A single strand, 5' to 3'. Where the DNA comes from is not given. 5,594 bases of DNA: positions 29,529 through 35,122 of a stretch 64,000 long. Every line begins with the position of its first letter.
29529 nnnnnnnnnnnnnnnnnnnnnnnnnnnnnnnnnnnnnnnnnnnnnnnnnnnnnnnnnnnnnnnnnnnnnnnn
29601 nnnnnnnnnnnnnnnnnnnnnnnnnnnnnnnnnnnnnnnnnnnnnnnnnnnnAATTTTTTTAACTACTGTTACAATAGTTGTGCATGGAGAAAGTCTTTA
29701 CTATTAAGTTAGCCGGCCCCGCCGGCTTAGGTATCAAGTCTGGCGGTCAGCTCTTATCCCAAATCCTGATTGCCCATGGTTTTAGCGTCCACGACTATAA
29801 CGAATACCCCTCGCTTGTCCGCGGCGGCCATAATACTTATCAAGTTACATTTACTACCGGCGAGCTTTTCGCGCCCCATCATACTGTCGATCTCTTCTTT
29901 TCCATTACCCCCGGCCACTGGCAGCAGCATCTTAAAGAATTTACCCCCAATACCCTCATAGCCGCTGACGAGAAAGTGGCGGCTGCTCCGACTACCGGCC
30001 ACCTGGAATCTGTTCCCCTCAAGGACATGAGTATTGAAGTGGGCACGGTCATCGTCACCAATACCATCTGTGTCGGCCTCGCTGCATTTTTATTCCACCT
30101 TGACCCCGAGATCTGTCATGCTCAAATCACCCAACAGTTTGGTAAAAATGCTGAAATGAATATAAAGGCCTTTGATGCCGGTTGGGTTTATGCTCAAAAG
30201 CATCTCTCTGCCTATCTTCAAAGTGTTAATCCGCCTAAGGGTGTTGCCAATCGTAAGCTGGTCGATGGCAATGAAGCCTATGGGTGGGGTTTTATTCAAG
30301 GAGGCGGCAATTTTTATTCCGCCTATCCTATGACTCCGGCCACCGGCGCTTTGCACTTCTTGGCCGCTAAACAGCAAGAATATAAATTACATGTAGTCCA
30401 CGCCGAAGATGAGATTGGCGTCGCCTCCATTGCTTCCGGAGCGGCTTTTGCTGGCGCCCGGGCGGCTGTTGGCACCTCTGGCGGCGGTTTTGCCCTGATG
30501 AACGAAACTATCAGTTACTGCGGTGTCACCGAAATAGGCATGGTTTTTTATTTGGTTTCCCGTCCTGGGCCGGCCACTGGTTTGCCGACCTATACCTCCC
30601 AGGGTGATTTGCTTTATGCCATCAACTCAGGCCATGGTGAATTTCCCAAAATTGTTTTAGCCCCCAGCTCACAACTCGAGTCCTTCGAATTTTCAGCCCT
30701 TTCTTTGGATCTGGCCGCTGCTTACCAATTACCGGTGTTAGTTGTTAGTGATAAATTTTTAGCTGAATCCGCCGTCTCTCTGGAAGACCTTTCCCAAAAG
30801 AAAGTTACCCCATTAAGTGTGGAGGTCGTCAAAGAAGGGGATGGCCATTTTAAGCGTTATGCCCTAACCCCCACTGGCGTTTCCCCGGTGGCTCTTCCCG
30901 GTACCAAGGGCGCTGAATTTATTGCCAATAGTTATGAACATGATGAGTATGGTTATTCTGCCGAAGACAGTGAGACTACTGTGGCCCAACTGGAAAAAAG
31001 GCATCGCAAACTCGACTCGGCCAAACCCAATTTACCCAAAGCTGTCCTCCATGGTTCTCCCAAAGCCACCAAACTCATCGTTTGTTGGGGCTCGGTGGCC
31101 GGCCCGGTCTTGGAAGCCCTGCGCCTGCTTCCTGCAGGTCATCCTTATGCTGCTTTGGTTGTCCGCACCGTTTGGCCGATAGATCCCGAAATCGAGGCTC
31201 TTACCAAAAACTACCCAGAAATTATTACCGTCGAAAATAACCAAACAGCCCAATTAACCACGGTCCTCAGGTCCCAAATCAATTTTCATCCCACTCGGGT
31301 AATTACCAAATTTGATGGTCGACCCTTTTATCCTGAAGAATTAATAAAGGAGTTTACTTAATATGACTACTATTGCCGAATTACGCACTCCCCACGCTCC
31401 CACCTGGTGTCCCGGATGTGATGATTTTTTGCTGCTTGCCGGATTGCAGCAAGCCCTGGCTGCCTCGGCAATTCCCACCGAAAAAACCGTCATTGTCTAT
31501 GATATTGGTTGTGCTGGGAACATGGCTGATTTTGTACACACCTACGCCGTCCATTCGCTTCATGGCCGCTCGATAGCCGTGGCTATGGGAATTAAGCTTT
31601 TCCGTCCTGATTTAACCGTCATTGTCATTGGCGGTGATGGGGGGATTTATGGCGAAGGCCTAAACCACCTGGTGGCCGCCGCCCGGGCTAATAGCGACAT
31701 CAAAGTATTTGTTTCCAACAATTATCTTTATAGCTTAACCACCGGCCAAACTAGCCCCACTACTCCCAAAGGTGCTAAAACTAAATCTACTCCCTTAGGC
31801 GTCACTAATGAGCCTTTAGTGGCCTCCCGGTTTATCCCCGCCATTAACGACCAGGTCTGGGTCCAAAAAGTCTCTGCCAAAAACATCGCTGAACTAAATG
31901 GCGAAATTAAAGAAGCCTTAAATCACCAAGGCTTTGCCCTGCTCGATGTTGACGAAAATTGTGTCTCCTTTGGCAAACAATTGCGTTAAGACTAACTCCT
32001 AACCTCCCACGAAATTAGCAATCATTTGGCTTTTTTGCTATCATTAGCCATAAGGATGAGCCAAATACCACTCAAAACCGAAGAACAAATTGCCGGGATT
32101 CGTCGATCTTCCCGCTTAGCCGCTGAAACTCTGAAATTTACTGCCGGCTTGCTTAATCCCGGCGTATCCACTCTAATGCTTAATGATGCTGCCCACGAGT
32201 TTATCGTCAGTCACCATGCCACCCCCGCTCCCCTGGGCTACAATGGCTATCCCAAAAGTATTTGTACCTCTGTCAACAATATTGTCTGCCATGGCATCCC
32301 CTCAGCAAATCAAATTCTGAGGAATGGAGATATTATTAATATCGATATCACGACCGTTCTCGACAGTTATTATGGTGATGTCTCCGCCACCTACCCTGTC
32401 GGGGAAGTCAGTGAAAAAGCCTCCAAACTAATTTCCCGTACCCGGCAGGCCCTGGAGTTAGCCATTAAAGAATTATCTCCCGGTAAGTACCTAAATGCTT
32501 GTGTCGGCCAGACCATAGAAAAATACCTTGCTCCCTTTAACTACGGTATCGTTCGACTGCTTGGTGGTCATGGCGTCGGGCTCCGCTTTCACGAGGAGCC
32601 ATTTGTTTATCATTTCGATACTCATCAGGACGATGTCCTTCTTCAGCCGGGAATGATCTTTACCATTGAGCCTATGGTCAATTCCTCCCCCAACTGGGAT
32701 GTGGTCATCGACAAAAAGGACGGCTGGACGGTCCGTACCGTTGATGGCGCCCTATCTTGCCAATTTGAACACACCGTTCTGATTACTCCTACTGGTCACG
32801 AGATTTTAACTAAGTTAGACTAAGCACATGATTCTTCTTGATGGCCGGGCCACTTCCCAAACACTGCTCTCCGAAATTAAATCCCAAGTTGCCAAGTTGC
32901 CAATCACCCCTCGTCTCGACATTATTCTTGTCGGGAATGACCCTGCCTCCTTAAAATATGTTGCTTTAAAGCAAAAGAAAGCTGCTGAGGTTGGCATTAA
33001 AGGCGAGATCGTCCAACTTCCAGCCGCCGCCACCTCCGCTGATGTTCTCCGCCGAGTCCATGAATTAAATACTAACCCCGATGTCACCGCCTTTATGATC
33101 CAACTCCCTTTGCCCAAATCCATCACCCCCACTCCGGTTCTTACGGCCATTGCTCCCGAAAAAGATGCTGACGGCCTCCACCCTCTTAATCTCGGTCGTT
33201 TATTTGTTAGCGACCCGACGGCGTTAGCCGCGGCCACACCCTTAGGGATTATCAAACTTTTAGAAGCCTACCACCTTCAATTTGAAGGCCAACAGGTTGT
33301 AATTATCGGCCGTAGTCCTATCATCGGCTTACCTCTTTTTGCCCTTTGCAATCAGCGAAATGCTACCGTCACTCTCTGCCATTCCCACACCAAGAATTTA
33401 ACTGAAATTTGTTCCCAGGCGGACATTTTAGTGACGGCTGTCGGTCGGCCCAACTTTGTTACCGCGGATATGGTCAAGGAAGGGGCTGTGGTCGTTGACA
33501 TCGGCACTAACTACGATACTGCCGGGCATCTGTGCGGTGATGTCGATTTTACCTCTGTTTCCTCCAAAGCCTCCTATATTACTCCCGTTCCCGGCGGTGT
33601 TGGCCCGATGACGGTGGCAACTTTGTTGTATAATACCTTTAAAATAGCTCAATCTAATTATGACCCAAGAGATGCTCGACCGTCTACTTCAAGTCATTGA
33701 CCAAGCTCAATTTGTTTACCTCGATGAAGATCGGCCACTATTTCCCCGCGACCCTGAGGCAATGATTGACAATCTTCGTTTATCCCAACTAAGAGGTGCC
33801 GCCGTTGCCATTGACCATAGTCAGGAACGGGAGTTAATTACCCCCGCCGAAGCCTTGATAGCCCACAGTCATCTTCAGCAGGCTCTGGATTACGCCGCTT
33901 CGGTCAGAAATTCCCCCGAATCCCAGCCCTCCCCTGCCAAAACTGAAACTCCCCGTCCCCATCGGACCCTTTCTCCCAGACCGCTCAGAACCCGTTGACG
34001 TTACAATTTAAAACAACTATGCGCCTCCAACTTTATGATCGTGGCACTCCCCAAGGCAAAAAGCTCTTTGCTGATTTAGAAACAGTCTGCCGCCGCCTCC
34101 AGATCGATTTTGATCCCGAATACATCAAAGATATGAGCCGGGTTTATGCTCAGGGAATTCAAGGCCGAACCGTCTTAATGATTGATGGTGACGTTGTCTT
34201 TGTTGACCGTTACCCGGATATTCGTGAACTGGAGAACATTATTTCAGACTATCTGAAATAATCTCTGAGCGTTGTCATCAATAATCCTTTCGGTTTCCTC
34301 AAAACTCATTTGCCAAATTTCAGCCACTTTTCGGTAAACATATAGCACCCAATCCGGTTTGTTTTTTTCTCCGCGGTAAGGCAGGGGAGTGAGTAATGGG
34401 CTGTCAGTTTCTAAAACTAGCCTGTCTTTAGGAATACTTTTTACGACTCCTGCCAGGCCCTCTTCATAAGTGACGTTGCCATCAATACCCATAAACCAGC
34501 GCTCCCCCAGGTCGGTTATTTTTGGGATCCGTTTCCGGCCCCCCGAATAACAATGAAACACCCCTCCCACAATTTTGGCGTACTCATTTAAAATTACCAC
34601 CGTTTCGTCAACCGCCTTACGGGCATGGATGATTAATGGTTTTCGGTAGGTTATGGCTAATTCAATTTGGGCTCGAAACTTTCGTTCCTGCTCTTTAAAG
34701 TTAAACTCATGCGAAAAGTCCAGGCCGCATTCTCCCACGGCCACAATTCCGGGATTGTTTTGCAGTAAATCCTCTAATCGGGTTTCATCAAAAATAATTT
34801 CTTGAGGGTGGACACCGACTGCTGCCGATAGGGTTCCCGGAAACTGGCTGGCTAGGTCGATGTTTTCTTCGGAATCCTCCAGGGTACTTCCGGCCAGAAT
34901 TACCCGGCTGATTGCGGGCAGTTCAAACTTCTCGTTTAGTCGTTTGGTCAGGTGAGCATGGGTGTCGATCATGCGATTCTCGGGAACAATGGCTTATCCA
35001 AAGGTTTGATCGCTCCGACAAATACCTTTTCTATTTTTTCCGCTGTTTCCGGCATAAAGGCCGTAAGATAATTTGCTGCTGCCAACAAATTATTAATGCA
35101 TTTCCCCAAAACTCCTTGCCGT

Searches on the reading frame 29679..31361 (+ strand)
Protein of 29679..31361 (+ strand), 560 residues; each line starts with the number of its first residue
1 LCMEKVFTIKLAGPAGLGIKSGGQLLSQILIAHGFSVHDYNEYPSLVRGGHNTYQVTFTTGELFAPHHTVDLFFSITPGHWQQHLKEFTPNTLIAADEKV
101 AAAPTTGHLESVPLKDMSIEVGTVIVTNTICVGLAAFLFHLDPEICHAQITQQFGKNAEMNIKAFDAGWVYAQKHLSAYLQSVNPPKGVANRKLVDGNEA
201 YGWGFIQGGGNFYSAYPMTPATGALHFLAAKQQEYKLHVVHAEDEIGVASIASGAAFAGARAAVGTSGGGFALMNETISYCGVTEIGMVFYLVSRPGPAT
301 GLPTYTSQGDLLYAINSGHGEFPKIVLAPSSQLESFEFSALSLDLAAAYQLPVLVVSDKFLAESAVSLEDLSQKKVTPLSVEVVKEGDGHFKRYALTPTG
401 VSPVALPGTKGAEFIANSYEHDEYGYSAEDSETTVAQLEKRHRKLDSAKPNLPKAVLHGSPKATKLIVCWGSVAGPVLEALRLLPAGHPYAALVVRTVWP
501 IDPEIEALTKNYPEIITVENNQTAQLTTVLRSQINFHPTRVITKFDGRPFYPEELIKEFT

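Call 54: search_protein_families(library=pfam, proteins=[window:29679-31361:+], max_evalue=0.001)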
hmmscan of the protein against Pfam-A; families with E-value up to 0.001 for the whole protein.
window:29679-31361:+ (560 aa): 2 families
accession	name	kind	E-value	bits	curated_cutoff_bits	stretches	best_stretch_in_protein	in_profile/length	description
PF01855.24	POR_N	-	2.5e-47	162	27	1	206-437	4-228/231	Pyruvate flavodoxin/ferredoxin oxidoreductase, thiamine diP-bdg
PF01558.24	POR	-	9.7e-21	75.1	27.4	1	16-168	2-171/173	Pyruvate ferredoxin/flavodoxin oxidoreductase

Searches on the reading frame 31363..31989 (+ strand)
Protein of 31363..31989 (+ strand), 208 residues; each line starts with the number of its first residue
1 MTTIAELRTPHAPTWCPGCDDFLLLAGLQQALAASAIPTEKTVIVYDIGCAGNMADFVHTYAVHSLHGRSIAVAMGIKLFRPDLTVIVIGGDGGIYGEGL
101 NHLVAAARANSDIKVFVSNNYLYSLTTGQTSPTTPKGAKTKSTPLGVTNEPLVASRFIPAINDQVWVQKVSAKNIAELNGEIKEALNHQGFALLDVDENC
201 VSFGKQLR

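Call 54: search_protein_families(library=pfam, proteins=[window:31363-31989:+], max_evalue=0.001)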
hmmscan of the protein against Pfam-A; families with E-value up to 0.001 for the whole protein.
window:31363-31989:+ (208 aa): 1 family
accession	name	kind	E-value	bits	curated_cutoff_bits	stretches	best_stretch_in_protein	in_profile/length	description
PF02775.26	TPP_enzyme_C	-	1.8e-25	90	21.9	1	48-196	2-151/151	Thiamine pyrophosphate enzyme, C-terminal TPP binding domain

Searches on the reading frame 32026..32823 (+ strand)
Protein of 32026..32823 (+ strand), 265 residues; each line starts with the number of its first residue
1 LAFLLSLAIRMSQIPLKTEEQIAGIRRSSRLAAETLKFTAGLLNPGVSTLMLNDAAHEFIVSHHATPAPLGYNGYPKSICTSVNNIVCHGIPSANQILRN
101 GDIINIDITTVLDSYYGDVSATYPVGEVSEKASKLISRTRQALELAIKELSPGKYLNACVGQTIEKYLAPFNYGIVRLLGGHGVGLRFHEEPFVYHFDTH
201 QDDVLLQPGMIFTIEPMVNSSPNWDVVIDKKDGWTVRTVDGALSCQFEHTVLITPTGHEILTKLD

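Call 54: search_protein_families(library=pfam, proteins=[window:32026-32823:+], max_evalue=0.001)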
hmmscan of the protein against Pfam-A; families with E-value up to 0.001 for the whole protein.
window:32026-32823:+ (265 aa): 1 family
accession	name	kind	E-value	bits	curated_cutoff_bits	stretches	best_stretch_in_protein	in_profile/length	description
PF00557.29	Peptidase_M24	-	1.5e-43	149.5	23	1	24-255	2-208/208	Metallopeptidase family M24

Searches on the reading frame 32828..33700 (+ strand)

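Call 54: search_protein_families(library=pfam, proteins=[window:32828-33700:+], max_evalue=0.001)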
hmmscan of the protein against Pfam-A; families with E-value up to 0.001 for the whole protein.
window:32828-33700:+ (290 aa): 3 families
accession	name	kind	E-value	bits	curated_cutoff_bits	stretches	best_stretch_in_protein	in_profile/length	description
PF02882.25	THF_DHG_CYH_C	-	3.2e-64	215.5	27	1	118-276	1-158/160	Tetrahydrofolate dehydrogenase/cyclohydrolase, NAD(P)-binding domain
PF00763.28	THF_DHG_CYH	-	1.1e-30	106.7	32.8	1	4-115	1-115/115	Tetrahydrofolate dehydrogenase/cyclohydrolase, catalytic domain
PF01262.27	AlaDh_PNT_C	-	0.00036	20.5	23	1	178-228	72-131/214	Alanine dehydrogenase/PNT, C-terminal domain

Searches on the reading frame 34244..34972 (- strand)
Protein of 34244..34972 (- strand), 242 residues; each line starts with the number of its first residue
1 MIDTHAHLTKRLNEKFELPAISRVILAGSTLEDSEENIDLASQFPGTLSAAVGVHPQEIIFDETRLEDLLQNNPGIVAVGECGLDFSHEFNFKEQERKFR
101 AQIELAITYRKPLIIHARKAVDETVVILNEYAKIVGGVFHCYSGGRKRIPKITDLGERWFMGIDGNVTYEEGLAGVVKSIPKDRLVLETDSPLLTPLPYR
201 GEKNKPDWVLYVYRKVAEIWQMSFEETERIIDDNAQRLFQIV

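Call 27: search_protein_families(library=pfam, proteins=[window:34244-34972:-], max_evalue=0.1)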
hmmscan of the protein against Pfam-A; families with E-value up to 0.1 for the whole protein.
window:34244-34972:- (242 aa): 2 families
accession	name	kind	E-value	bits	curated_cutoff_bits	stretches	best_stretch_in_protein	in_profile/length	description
PF01026.27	TatD_DNase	-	3.2e-61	207.4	27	1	2-240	1-253/253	TatD related DNase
PF04909.20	Amidohydro_2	-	0.019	15.2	26.4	0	171-240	227-288/289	Amidohydrolase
